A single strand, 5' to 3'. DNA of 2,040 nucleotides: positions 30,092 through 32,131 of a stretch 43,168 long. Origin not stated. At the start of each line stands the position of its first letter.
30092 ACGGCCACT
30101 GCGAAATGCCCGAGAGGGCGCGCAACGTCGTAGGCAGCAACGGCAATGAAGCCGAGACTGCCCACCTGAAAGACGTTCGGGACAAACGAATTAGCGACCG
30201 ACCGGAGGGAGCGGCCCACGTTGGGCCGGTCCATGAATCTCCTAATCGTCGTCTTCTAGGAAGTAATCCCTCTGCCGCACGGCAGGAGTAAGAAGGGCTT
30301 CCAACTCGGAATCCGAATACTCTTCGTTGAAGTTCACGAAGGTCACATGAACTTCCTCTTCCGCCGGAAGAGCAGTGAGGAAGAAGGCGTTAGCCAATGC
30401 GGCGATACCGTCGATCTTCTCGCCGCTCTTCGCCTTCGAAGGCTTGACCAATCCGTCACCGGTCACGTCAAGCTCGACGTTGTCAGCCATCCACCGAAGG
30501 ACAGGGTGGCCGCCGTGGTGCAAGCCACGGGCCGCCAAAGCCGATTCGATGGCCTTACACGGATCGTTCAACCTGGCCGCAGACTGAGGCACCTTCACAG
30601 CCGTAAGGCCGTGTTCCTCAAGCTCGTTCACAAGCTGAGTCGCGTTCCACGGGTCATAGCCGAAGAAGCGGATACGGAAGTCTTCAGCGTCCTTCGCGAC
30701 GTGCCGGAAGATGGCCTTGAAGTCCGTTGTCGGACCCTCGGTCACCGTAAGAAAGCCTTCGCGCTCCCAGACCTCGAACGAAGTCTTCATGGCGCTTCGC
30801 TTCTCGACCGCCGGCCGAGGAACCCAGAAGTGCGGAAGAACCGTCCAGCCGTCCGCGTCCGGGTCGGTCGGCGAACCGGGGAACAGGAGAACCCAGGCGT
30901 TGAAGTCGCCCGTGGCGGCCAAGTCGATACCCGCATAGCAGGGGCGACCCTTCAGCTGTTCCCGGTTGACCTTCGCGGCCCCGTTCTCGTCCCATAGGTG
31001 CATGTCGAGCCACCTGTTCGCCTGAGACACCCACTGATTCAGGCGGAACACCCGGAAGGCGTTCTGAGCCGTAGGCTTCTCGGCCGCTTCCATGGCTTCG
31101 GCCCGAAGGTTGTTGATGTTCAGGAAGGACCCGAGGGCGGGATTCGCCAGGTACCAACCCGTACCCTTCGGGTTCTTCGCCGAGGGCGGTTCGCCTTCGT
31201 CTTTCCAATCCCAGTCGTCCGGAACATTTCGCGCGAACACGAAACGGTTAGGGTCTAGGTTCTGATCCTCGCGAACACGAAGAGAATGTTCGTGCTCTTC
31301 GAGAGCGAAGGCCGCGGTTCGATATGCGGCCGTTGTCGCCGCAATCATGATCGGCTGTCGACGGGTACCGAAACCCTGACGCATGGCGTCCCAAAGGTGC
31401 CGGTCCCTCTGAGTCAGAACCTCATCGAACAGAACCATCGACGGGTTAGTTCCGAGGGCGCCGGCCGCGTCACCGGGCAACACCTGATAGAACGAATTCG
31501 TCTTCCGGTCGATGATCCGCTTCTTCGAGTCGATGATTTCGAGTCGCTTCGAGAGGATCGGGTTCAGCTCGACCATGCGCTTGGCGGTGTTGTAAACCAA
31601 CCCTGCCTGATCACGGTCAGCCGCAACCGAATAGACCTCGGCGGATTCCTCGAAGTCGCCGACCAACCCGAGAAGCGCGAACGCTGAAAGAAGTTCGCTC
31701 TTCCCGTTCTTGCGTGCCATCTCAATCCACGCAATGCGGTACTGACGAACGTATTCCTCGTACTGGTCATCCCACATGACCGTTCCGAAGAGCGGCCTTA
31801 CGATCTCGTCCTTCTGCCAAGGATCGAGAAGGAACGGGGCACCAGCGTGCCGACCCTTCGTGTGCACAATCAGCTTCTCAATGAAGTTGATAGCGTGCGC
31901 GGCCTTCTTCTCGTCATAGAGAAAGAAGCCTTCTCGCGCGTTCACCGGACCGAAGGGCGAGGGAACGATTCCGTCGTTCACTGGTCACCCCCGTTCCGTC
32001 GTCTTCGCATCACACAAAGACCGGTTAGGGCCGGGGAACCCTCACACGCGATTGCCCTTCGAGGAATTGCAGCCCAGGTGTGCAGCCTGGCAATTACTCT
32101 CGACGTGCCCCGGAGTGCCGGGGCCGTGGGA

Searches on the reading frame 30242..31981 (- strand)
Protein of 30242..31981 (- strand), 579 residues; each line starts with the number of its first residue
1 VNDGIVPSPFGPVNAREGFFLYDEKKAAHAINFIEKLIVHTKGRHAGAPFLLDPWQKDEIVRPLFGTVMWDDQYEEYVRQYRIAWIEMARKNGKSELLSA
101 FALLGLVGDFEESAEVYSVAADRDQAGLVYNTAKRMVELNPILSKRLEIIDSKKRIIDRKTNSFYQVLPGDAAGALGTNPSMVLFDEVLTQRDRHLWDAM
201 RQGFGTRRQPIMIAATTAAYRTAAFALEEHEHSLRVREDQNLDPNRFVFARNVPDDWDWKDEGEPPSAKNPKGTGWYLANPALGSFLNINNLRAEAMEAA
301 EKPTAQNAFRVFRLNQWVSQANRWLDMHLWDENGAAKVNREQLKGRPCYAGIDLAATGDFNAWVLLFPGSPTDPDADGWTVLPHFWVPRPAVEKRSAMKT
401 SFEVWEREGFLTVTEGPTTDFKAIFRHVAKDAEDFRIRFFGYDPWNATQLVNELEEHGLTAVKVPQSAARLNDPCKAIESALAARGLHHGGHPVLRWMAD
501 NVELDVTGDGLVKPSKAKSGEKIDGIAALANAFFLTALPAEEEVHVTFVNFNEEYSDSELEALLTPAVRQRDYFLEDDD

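Call 16: search_dna_similar(query=window:30242-31981:-, collection=phages, mode=protein, max_rows=15)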
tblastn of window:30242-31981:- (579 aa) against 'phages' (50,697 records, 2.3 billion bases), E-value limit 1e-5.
Records with a match: 1899; places in all: 1902; records where one place covers at least 80% of the query: 1491.
Best place of each record, by identity: <60% 1899.
By first word of the organism name: Streptococcus 235; Vibrio 223; Staphylococcus 199; Mycobacterium 156; Paenibacillus 110; Arthrobacter 110; Bacillus 70; Ralstonia 62; Escherichia 59; Pseudomonas 49; and 97 more.
By host as written in the record: - 315; Mycobacterium smegmatis mc2 155 108; Arthrobacter sp. ATCC 21022 62; Staphylococcus aureus 58; Ralstonia solanacearum 49; Escherichia coli 44; Gordonia terrae 3612 43; Paenibacillus larvae 42; and 587 more.
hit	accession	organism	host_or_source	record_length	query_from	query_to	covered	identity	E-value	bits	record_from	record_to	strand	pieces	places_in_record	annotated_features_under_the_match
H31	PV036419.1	Christensenellales phage NatCom_6392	Christensenellales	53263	7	525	90%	41.8%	1e-103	349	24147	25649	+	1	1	terminase large subunit | terminase small subunit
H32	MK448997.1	Streptococcus phage Javan630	Streptococcus uberis C8329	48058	7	525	90%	41.1%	3e-99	337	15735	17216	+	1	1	terminase large subunit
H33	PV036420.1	phage NatCom_9287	human feces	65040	10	525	89%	41.1%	8e-99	335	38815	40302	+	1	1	terminase large subunit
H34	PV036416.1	phage NatCom_3357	human feces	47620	7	525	90%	40.7%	2e-94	322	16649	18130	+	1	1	terminase large subunit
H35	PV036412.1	phage NatCom_43819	human feces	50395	22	525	87%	41.9%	2e-97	331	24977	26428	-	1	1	terminase large subunit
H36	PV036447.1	Anaeroplasmataceae phage NatCom_34063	Anaeroplasmataceae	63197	6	525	90%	40.5%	5e-95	324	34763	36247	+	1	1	hypothetical protein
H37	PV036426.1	Acutalibacteraceae phage NatCom_11578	Acutalibacteraceae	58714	22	525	87%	41.7%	5e-97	330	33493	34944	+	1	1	hypothetical protein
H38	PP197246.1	Terrisporobacter phage TPDSL_ph1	Terrisporobacter petrolearius DSL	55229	10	525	89%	40.6%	3e-97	330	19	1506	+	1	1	terminase large subunit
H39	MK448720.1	Streptococcus phage Javan261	Streptococcus ictaluri 707-05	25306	10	525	89%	40.5%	3e-96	328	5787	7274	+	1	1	terminase large subunit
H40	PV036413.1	Acutalibacteraceae phage NatCom_991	Acutalibacteraceae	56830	10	525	89%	40.5%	3e-93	319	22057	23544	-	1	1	terminase large subunit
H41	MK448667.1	Streptococcus phage Javan105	Streptococcus constellatus C232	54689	1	525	91%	39.7%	4e-99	336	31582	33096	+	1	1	terminase large subunit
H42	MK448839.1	Streptococcus phage Javan102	Streptococcus constellatus C1050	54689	1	525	91%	39.7%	4e-99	336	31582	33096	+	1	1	terminase large subunit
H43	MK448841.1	Streptococcus phage Javan108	Streptococcus constellatus C818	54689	1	525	91%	39.7%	4e-99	336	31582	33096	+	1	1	terminase large subunit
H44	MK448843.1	Streptococcus phage Javan112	Streptococcus constellatus SK1060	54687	1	525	91%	39.7%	4e-99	336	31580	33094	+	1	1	terminase large subunit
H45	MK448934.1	Streptococcus phage Javan422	Streptococcus porci DSM_23759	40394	10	525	89%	40.4%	3e-97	330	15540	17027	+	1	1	terminase large subunit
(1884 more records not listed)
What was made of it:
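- Tried and rejected: The terminase has only distant relatives, below 42% identity (call 16).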
